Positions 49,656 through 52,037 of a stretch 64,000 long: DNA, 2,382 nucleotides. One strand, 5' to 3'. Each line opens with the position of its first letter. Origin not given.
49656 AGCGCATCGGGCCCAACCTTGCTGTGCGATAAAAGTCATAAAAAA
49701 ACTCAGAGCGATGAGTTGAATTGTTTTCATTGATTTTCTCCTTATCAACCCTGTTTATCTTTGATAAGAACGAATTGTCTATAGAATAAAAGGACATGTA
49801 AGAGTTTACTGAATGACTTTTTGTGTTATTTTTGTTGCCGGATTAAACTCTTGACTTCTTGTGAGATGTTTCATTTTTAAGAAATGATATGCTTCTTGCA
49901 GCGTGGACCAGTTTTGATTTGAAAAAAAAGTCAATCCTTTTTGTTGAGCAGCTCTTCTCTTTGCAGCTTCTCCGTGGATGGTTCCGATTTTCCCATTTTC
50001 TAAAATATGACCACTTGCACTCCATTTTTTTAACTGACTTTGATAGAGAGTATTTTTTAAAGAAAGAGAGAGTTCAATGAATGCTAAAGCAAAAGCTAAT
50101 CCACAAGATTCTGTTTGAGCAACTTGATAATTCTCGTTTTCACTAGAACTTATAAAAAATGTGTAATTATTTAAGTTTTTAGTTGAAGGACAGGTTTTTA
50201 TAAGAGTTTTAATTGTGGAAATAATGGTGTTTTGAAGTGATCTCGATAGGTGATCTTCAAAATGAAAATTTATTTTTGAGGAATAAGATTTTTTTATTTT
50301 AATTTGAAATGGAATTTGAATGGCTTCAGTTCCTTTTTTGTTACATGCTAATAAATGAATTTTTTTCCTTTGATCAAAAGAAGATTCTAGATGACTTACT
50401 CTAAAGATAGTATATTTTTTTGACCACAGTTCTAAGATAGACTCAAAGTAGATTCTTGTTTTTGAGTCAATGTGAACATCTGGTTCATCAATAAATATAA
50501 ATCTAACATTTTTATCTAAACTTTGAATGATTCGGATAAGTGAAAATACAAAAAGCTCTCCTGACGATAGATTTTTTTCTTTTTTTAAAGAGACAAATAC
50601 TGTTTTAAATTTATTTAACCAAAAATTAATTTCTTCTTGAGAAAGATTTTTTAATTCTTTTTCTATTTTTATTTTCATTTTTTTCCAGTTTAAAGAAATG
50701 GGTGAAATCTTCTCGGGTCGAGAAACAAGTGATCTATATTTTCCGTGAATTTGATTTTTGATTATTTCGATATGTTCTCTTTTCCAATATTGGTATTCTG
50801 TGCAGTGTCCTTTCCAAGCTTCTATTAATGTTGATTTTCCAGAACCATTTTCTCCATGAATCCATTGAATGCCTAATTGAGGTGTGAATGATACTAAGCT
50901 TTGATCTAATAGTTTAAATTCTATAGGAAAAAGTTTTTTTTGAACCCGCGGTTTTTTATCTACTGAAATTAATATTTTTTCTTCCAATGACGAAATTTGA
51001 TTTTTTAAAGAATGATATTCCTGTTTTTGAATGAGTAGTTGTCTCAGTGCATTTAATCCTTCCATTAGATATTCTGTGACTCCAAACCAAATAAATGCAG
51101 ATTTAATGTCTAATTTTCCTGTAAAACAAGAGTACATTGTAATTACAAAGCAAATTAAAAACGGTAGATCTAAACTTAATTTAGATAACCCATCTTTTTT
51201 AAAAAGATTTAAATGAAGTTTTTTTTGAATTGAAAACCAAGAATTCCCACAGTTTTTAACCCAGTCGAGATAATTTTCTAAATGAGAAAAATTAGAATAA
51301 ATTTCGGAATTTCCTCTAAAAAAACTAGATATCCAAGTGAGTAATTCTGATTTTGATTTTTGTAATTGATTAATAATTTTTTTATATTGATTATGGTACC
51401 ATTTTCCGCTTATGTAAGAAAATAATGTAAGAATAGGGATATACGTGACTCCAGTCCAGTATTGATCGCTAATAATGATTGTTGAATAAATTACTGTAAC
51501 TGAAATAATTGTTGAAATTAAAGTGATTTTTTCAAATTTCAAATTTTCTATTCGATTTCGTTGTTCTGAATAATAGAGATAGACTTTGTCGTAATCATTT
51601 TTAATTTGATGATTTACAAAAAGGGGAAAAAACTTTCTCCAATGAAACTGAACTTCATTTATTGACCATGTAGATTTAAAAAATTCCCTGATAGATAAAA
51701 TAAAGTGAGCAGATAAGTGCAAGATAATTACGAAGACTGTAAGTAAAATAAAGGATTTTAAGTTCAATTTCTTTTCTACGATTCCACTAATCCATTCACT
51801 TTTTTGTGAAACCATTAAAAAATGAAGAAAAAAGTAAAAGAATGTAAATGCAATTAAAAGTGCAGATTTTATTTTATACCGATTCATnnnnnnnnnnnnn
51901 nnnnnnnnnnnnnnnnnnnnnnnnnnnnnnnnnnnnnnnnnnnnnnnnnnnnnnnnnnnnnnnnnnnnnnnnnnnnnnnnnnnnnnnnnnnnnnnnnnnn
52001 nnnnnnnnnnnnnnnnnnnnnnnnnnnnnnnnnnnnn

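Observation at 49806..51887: ABC exporter with a C-terminal Lon (S16)-like Ser-Lys peptidase domain instead of the usual N-terminal C39 peptidase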

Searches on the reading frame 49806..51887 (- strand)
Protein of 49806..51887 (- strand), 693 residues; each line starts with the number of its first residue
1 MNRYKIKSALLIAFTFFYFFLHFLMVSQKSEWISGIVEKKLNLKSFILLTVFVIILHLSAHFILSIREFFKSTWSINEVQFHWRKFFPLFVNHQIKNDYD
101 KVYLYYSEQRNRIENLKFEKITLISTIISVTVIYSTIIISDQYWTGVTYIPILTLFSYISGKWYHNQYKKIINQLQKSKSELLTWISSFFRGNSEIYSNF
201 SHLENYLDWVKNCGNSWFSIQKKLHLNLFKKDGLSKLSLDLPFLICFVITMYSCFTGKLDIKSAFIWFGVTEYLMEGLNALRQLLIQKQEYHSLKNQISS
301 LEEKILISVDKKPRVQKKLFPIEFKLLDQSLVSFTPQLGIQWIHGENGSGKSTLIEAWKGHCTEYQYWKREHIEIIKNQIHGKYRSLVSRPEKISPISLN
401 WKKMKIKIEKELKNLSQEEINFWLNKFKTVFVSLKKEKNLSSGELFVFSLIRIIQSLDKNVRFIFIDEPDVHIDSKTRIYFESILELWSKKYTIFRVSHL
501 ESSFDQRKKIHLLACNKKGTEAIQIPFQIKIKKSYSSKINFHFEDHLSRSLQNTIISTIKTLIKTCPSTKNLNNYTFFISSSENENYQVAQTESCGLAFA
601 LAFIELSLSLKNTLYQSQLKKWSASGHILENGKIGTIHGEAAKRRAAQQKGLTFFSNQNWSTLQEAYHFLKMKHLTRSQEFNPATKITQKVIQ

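Call 5: search_protein_families(library=pfam, proteins=[window:49806-51887:-], max_evalue=1)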
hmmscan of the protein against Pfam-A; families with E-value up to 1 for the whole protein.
window:49806-51887:- (693 aa): 6 families
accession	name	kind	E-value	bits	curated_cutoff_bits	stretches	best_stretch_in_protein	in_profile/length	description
PF00005.33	ABC_tran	-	4.1e-07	31.1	25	1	342-469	15-135/137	ABC transporter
PF02463.25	SMC_N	-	6.9e-07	29.3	40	1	323-515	9-213/220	RecF/RecN/SMC N terminal domain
PF13304.12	AAA_21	-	1.8e-05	25.4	27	2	345-422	6-72/304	AAA domain, putative AbiEii toxin, Type IV TA system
PF13555.12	AAA_29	-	0.0014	18.8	27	1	332-358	17-42/61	P-loop containing region of AAA domain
PF13191.12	AAA_16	-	0.078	13.9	32.6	1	337-365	23-51/167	AAA ATPase domain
PF13476.12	AAA_23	-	0.54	11.3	27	1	332-443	15-117/201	AAA domain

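Call 6: search_protein_families(library=ncbifam, proteins=[window:49806-51887:-], max_evalue=1)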
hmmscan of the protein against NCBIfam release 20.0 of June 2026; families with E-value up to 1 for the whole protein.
window:49806-51887:- (693 aa): 27 families (the best 25 are shown)
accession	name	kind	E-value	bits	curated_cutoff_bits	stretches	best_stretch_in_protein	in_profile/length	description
NF000355.4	ribo_prot_ABC_F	equivalog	8e-09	34.9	380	1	345-499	35-172/499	ribosomal protection-like ABC-F family protein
NF040873.1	AztA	equivalog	7.8e-06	25.6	220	1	342-508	22-186/191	zinc ABC transporter ATP-binding protein AztA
NF045998.1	cleave_ABC_plasm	equivalog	1.3e-05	23.7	500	1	8-510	155-671/673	Mbov_0121 family peptidase domain-containing ABC transporter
TIGR03608.1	L_ocin_972_ABC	subfamily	0.00014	21.4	254.85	1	404-504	99-197/206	putative bacteriocin export ABC transporter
NF002981.0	PRK03695.1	equivalog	0.0003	20.2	281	1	341-514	29-211/253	vitamin B12 ABC transporter ATP-binding protein BtuD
TIGR00611.2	recf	equivalog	0.00031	20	172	1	324-379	9-62/339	DNA replication/repair protein RecF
NF009945.0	PRK13409.1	equivalog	0.0005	18.9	469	1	342-486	370-498/592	ribosome biogenesis/translation initiation ATPase RLI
NF008030.0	PRK10762.1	equivalog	0.00061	18.6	745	1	418-499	120-199/501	ribose ABC transporter ATP-binding protein RbsA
NF007601.2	PRK10247.1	equivalog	0.0012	18.3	292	1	339-510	28-201/204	iron efflux ABC transporter ATP-binding subunit FetA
NF010068.0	PRK13548.1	equivalog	0.0013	17.9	261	1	340-477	33-178/261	heme ABC transporter ATP-binding protein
NF010069.0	PRK13549.1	equivalog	0.0013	17.2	699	1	434-499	138-201/513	xylose ABC transporter ATP-binding protein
NF008275.0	PRK11053.1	equivalog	0.002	17.6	227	1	547-602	18-73/217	oxygen-insensitive NAD(P)H nitroreductase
TIGR02857.1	CydD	equivalog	0.0021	17.1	435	1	438-510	457-526/529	thiol reductant ABC exporter subunit CydD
TIGR04521.1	ECF_ATPase_2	equivalog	0.0028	16.8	330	1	341-360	34-53/279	energy-coupling factor transporter ATPase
TIGR03719.1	ABC_ABC_ChvD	subfamily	0.0036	16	806.75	1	318-365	12-58/552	energy-dependent translational throttle protein EttA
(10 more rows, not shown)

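Call 10: find_homologous_proteins(query=window:49806-51887:-, max_evalue=0.001)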
Query window:49806-51887:- (693 aa): 1 proteins with E <= 0.001 among 8000 candidates.
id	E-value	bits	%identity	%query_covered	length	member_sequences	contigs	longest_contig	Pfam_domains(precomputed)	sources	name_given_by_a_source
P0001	0.0e+0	1539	100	100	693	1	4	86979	PF00005.34,PF02463.26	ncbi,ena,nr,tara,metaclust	ncbi:MAG: hypothetical protein CL678_16190 [Bdellovibrionaceae bacterium]|nr:hypothetical protein [P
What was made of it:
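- Tried and rejected: It found only the protein itself (call 10).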

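Call 12: find_encoding_contigs(protein=P0001, flank=10000, max_places=6)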
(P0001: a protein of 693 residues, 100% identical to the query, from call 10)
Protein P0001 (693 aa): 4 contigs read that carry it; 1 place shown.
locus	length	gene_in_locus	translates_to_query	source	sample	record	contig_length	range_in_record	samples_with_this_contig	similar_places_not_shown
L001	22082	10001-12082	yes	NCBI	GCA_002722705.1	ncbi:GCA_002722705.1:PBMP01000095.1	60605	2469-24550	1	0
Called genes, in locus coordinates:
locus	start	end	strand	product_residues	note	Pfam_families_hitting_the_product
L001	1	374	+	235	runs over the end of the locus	PF00072:Response_reg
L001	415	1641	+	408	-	PF06738:ThrE, PF12821:ThrE_2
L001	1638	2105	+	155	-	PF05618:RimB-like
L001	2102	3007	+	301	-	PF18030:Rimk_N, PF14397:ATPgrasp_ST (faint), PF02655:ATP-grasp_3, PF08443:RimK, PF02955:GSH-S_ATP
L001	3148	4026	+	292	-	PF24827:AstE_AspA_cat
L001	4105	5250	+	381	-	PF01734:Patatin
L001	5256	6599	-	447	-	PF00375:SDF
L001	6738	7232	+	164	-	-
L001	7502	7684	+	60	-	-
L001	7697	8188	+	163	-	-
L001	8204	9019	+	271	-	-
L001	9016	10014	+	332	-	-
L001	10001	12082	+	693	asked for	PF02463:SMC_N (weak), PF00005:ABC_tran (weak)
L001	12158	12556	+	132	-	-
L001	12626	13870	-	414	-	-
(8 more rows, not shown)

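Call 15: search_solved_structures(query=window:49806-51887:-, max_evalue=0.01)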
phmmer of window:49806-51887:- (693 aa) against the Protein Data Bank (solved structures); distinct sequences matched with E-value up to 0.01: 1.
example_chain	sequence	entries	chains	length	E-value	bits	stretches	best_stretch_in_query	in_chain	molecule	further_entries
8t1p_D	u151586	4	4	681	0.0023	19.9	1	121-509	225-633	Probable multidrug resistance ABC transporter ATP-binding/permease protein YheH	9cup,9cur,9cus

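Call 93: predict_structure(alignment_id=A4)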
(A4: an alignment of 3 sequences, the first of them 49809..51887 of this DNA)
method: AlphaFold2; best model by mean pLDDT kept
length: 693 residues; sequences in the alignment: 3
mean_pLDDT: 49.4   pTM: 0.29
mean pLDDT of the five models: 49.4, 48.4, 47.2, 45.9, 39.5
residues with pLDDT >= 90: 0; 70-90: 70; 50-70: 285; < 50: 338
segments of 3 or more residues with pLDDT < 50: 1-4, 85-206, 304-339, 342-398, 439-446, 448-462, 468-473, 498-505, 612-660, 675-693
pLDDT, mean of each block of 10 residues (from residue 1): 50 64 56 55 66 67 61 52 44 33 30 32 38 35 33 35 35 38 37 33 48 58 61 59 62 63 55 52 54 53 43 28 32 42 42 40 30 34 26 41 66 68 72 57 47 35 48 53 61 51 55 60 68 64 76 78 75 80 59 63 74 33 26 30 31 34 53 47 34 31
secondary structure, 60 per line:
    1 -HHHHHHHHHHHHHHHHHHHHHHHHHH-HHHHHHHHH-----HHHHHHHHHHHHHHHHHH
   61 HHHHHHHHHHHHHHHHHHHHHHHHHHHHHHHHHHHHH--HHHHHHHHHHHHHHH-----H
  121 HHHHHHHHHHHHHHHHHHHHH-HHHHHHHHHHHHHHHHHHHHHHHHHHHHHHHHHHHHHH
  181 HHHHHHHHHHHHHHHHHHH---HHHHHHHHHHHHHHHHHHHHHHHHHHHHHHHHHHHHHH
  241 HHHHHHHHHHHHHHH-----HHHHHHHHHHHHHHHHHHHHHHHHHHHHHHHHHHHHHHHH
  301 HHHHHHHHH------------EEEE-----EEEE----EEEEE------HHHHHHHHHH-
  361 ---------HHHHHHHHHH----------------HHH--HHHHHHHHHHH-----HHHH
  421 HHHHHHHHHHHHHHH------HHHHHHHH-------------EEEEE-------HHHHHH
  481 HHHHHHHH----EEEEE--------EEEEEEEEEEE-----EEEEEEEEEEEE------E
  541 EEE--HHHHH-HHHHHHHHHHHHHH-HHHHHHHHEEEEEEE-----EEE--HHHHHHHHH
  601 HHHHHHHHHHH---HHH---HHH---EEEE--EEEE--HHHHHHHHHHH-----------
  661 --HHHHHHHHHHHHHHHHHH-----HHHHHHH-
elements in order (helices of 4 or more, strands of 3 or more residues): H2-27 H29-37 H43-97 H100-114 H120-141 H143-199 H203-255 H261-309 E322-325 E331-334 E339-343 H350-359 H370-379 H401-411 H417-435 H442-449 E463-467 H475-488 E493-497 E506-516 E522-533 E540-543 H546-550 H552-565 H567-574 E575-581 E587-589 H592-611 E627-630 E633-636 H639-649 H663-680 H686-692
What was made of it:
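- The full-length model is poor (pLDDT 49, call 93), so domain packing and access of the peptidase to the translocation path are unknown.
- Tried and rejected: The 3-sequence run gave a poor model (pLDDT 49, call 93), so I draw nothing from it on domain packing.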

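Call 95: search_protein_families(library=pfam, alignment_id=A3, max_evalue=0.1)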
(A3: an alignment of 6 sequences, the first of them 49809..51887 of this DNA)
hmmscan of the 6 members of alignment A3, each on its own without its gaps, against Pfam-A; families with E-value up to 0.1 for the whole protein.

A. member 1, window:49809-51887:- (693 aa): 5 families
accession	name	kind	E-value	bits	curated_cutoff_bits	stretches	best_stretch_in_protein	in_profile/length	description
PF00005.33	ABC_tran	-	4.1e-07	31.1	25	1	342-469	15-135/137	ABC transporter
PF02463.25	SMC_N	-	6.9e-07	29.3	40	1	323-515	9-213/220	RecF/RecN/SMC N terminal domain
PF13304.12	AAA_21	-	1.8e-05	25.4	27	0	345-422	6-72/304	AAA domain, putative AbiEii toxin, Type IV TA system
PF13555.12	AAA_29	-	0.0014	18.8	27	1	332-358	17-42/61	P-loop containing region of AAA domain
PF13191.12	AAA_16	-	0.078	13.9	32.6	0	337-365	23-51/167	AAA ATPase domain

B. families by the number of members that match (of 6 scanned): 21 families
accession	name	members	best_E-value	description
PF00005.33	ABC_tran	6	4.6e-11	ABC transporter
PF02463.25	SMC_N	6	6.9e-11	RecF/RecN/SMC N terminal domain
PF13555.12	AAA_29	6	0.00025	P-loop containing region of AAA domain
PF13304.12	AAA_21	5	5.2e-08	AAA domain, putative AbiEii toxin, Type IV TA system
PF13476.12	AAA_23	4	8e-06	AAA domain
PF13191.12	AAA_16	4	0.0011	AAA ATPase domain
PF13401.12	AAA_22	3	0.017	AAA domain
PF05362.19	Lon_C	2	1.3e-06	Lon protease (S16) C-terminal proteolytic domain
PF09818.15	ABC_ATPase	2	0.0021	P-loop domain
PF13175.12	AAA_15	1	0.0007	AAA ATPase domain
PF02456.21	Adeno_IVa2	1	0.01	Adenovirus IVa2 protein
PF03193.22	RsgA_GTPase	1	0.011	RsgA GTPase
PF13166.12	AAA_13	1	0.013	AAA domain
PF00437.27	T2SSE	1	0.03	Type II/IV secretion system protein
PF13541.12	ChlI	1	0.037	Subunit ChlI of Mg-chelatase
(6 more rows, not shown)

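Call 96: fold_search(model_id=the predicted structure, library=pdb)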
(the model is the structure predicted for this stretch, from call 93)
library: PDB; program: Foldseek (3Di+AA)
matches with E <= 10: 946; with E <= 0.001: 23
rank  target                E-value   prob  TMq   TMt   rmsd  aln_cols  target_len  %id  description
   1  7m33_C                8.3e-05  1.00  0.16  0.18  23.4       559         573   15  The structure of Bacillus subtilis BmrCD in the inward-facing conformation bound to Hoechst-33342 and ATP (released 2022-01-05)
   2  7vgf_A                1.0e-04  0.99  0.15  0.18  25.2       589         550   12  cryo-EM structure of AMP-PNP bound human ABCB7 (released 2022-02-16)
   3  7pub_CI               1.4e-04  0.95  0.11  0.16  23.7       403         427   12  Late assembly intermediate of the Trypanosoma brucei mitoribosomal small subunit (released 2022-05-04)
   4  6hiw_CI               1.5e-04  0.97  0.12  0.17  23.2       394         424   12  Cryo-EM structure of the Trypanosoma brucei mitochondrial ribosome - This entry contains the complete small mitoribos (released 2018-09-26)
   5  8fmv_C                1.6e-04  0.99  0.16  0.18  23.4       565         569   14  Heterodimeric ABC transporter BmrCD in the inward-facing conformation bound to substrate and ATP: BmrCD_IF-2HT/ATP (released 2023-11-15)
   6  7zo8_A                3.8e-04  0.98  0.15  0.18  25.7       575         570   14  cryo-EM structure of CGT ABC transporter in nanodisc apo state (released 2022-12-07)
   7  8yr4_A                4.4e-04  0.96  0.14  0.17  25.4       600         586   12  Cryo-EM structure of the human ABCB6 in complex with Cd(II):Phytochelatin 2 (released 2024-06-19)
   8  9ocg_A                5.4e-04  0.94  0.15  0.18  28.3       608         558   13  Transporter associated with antigen processing (TAP) bound to the viral protein BNLF2a in the inward-facing state (released 2025-09-10)
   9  7ocy_A                5.7e-04  0.97  0.15  0.17  23.4       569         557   14  Enterococcus faecalis EfrCD in complex with a nanobody (released 2022-05-18)
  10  8k7b_A                5.7e-04  0.96  0.15  0.17  22.2       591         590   12  post-occluded structure of human ABCB6 W546A mutant (ADP/VO4-bound) (released 2023-10-04)
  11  4s0f_A                6.0e-04  0.97  0.16  0.19  23.4       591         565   14  Crystal structure of the peptidase-containing ABC transporter PCAT1 E648Q mutant complexed with ATPgS in an occluded c (released 2015-07-22)
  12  8fpf_D                6.3e-04  0.96  0.14  0.15  22.9       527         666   15  Heterodimeric ABC transporter BmrCD in the inward-facing conformation bound to ATP: BmrCD_IF-ATP (released 2023-11-22)
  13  5l22_A                6.6e-04  0.97  0.17  0.20  21.4       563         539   15  PrtD T1SS ABC transporter (released 2017-03-08)
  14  9dbq_A                6.6e-04  0.93  0.14  0.16  26.1       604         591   12  Cryo-EM structure of human ABCB6 transporter in an inward-facing conformation (released 2024-11-20)
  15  8fpf_C                7.0e-04  0.97  0.15  0.18  23.7       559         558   15  Heterodimeric ABC transporter BmrCD in the inward-facing conformation bound to ATP: BmrCD_IF-ATP (released 2023-11-22)
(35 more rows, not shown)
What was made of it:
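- On PCAT / AMS peptidase-containing ABC transporter: The evidence is weak but consistent: NF045998 aligns over 8-510 (call 6), YheH over 121-509 (call 15), and exporter structures top the Foldseek list for a low-confidence model (call 96).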
